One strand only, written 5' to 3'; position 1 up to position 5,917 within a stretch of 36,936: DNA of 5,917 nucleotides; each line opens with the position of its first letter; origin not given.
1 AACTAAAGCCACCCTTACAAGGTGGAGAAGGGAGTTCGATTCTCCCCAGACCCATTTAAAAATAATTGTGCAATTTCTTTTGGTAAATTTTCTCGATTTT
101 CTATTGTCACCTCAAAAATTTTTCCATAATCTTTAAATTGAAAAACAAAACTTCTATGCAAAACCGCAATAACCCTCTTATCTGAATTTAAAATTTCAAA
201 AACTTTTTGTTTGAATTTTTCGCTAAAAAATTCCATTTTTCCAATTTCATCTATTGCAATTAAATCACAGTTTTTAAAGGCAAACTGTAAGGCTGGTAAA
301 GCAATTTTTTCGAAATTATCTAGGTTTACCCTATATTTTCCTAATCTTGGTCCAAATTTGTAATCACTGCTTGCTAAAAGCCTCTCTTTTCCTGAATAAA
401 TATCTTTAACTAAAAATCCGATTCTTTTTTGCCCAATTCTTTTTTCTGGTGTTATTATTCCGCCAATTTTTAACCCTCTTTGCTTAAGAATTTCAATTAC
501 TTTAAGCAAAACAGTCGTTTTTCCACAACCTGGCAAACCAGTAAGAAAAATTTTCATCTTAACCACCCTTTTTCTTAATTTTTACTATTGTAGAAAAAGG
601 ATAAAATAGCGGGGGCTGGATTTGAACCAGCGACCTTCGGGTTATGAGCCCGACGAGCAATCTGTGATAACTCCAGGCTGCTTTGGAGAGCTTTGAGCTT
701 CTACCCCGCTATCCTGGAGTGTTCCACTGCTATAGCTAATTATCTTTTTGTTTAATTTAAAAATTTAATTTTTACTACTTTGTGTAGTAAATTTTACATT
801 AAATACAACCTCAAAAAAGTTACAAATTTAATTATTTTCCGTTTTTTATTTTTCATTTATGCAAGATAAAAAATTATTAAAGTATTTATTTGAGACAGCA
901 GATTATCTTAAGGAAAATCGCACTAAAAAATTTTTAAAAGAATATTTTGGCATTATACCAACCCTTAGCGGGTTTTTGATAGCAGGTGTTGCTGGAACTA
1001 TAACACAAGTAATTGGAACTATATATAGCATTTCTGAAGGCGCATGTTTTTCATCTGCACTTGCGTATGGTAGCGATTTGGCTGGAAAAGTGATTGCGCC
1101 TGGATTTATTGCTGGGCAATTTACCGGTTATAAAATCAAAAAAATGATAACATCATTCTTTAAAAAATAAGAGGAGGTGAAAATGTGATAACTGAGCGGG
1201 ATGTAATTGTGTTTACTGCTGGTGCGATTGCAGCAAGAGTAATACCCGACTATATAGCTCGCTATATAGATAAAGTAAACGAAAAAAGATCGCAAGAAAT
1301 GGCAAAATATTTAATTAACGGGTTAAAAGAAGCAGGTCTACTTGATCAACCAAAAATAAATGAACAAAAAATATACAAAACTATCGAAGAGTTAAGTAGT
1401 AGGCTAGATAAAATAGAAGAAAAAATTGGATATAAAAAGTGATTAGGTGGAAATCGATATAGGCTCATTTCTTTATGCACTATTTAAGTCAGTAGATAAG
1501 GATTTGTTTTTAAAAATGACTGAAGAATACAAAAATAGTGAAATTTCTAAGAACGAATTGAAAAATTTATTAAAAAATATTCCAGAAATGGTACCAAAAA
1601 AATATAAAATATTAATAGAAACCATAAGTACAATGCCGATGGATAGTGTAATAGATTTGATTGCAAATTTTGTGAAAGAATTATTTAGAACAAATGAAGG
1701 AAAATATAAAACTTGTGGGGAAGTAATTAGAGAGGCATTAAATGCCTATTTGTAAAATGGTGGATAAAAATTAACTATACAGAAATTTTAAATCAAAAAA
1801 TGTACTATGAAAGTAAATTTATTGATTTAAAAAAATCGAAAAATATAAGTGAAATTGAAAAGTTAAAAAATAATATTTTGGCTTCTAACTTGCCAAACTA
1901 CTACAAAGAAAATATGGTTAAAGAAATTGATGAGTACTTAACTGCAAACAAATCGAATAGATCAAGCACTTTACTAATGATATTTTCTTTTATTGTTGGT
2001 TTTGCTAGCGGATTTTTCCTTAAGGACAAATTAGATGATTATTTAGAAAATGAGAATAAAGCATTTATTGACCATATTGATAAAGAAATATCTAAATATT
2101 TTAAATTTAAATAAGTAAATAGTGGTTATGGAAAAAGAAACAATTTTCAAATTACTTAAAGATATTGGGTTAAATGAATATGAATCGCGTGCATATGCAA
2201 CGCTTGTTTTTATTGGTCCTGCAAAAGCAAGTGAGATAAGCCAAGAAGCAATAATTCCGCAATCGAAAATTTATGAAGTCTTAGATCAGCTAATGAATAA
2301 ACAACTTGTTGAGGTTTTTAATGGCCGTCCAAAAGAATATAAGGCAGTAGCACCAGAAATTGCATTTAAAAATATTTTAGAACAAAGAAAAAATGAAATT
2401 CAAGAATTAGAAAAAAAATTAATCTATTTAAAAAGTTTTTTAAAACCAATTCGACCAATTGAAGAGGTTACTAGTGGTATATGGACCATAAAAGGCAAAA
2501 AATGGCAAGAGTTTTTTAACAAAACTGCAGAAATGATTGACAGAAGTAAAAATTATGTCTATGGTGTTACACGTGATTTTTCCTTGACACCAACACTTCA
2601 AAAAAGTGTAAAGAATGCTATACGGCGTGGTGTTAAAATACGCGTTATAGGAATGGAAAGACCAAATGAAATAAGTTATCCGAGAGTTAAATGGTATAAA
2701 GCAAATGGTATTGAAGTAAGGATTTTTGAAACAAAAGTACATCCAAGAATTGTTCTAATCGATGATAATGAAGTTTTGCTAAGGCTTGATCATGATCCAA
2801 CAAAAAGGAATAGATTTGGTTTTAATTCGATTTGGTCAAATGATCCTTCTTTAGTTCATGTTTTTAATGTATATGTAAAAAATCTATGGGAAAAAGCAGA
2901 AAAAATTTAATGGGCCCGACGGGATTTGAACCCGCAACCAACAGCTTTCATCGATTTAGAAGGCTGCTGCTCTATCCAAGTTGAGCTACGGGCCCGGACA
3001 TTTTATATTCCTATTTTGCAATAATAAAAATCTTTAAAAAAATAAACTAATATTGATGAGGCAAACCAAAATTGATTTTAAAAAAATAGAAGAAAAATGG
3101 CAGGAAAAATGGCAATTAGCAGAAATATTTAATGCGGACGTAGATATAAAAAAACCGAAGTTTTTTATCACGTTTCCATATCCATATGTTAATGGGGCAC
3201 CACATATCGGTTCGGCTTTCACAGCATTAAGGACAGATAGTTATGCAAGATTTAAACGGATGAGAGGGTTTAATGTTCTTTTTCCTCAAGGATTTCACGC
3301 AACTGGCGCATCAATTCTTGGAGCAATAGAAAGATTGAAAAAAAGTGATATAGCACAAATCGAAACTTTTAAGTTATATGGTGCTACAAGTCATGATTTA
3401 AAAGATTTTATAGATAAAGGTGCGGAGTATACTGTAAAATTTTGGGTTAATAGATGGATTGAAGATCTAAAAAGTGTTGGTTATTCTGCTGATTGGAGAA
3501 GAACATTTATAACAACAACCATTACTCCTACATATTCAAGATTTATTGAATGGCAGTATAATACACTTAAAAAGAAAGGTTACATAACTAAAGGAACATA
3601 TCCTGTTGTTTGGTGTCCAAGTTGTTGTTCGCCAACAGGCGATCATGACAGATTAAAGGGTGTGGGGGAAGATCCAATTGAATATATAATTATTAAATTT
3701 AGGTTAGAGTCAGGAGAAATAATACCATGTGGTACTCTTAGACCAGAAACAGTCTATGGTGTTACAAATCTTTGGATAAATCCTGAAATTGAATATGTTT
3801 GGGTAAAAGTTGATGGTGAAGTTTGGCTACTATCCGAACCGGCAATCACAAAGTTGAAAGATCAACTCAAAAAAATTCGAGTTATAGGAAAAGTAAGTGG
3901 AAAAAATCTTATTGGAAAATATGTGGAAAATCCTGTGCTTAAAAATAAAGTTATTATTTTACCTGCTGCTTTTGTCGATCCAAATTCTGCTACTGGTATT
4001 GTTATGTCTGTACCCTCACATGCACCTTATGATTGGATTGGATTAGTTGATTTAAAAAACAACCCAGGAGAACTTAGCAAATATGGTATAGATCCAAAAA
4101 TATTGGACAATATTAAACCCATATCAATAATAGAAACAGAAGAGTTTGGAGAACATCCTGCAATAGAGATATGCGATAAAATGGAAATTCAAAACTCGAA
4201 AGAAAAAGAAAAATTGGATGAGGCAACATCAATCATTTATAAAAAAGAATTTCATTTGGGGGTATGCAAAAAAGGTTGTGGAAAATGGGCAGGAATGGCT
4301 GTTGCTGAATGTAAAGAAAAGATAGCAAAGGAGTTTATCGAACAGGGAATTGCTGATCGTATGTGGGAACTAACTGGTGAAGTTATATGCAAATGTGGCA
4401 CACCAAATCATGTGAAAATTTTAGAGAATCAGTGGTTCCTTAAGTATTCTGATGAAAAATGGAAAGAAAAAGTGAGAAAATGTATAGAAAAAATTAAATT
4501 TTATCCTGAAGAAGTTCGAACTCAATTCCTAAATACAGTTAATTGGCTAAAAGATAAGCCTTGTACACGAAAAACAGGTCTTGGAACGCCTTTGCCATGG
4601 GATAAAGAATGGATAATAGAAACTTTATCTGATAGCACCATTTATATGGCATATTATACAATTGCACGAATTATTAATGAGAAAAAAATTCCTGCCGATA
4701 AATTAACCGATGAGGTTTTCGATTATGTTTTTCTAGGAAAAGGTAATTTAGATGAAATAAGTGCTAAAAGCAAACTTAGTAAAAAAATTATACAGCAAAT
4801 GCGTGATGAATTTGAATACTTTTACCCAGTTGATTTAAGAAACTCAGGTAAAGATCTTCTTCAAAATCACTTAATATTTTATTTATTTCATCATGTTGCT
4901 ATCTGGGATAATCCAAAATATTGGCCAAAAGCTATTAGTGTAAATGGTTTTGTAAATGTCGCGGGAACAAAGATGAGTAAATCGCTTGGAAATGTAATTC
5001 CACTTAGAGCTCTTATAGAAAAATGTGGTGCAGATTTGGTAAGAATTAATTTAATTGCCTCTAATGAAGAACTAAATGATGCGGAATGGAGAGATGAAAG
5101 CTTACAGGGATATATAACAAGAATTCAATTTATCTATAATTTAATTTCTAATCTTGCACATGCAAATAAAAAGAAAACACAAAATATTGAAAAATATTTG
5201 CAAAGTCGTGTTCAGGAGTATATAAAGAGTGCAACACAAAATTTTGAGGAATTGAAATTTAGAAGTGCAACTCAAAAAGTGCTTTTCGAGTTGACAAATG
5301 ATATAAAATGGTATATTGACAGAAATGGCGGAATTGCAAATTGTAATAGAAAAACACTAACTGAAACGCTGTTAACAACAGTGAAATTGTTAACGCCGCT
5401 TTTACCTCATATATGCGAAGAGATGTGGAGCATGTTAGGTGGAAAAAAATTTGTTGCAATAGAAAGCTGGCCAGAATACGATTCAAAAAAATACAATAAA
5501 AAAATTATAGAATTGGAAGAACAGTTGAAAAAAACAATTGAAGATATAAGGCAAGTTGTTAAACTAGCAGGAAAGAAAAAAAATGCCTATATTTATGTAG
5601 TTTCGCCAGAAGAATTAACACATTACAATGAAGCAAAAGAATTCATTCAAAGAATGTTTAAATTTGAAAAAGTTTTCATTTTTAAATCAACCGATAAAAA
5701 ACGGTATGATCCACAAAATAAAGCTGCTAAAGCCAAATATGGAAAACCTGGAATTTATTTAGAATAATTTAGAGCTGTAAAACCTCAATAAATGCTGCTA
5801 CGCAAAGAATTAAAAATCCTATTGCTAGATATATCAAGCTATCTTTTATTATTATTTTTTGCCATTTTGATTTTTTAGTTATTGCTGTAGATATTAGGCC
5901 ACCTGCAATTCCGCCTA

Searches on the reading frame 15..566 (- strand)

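Call 41: search_protein_families(library=pfam, proteins=[window:15-566:-], max_evalue=0.00001)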
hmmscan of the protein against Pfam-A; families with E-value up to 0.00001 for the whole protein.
window:15-566:- (183 aa): 1 family
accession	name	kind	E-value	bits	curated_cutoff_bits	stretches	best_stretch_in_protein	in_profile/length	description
PF03266.21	NTPase_1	-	2.6e-55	187.2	23.9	1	5-165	1-167/168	NTPase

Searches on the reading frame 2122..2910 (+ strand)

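Call 40: search_protein_families(library=pfam, proteins=[window:2122-2910:+], max_evalue=0.00001)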
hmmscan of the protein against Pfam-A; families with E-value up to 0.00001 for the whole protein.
window:2122-2910:+ (262 aa): 2 families
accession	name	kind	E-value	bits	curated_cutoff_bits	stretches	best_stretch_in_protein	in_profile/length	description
PF01978.25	TrmB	-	3e-22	78.7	25.6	1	12-79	1-68/68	Sugar-specific transcriptional regulator TrmB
PF13091.12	PLDc_2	-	6.5e-06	26.5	27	0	137-218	3-93/132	PLD-like domain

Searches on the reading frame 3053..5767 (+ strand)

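Call 40: search_protein_families(library=pfam, proteins=[window:3053-5767:+], max_evalue=0.00001)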
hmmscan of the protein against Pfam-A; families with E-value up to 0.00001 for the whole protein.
window:3053-5767:+ (904 aa): 5 families
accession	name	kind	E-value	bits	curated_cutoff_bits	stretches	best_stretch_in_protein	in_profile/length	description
PF00133.28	tRNA-synt_1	-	1.6e-41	142.9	22.7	1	15-678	1-412/414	tRNA synthetases class I (I, L, M and V)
PF08264.19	Anticodon_1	-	2.7e-26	92.6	25.1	1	714-843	2-143/148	Anticodon-binding domain of tRNA ligase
PF09334.17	tRNA-synt_1g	-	1.1e-21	77.6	20.1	2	582-686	267-373/391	tRNA synthetases class I (M)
PF01406.26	tRNA-synt_1e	-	6e-08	32.8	27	1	592-670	207-283/301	tRNA synthetases class I (C) catalytic domain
PF13603.12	tRNA-synt_1_2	-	4e-07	30.1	25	1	214-328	12-126/185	Leucyl-tRNA synthetase, editing domain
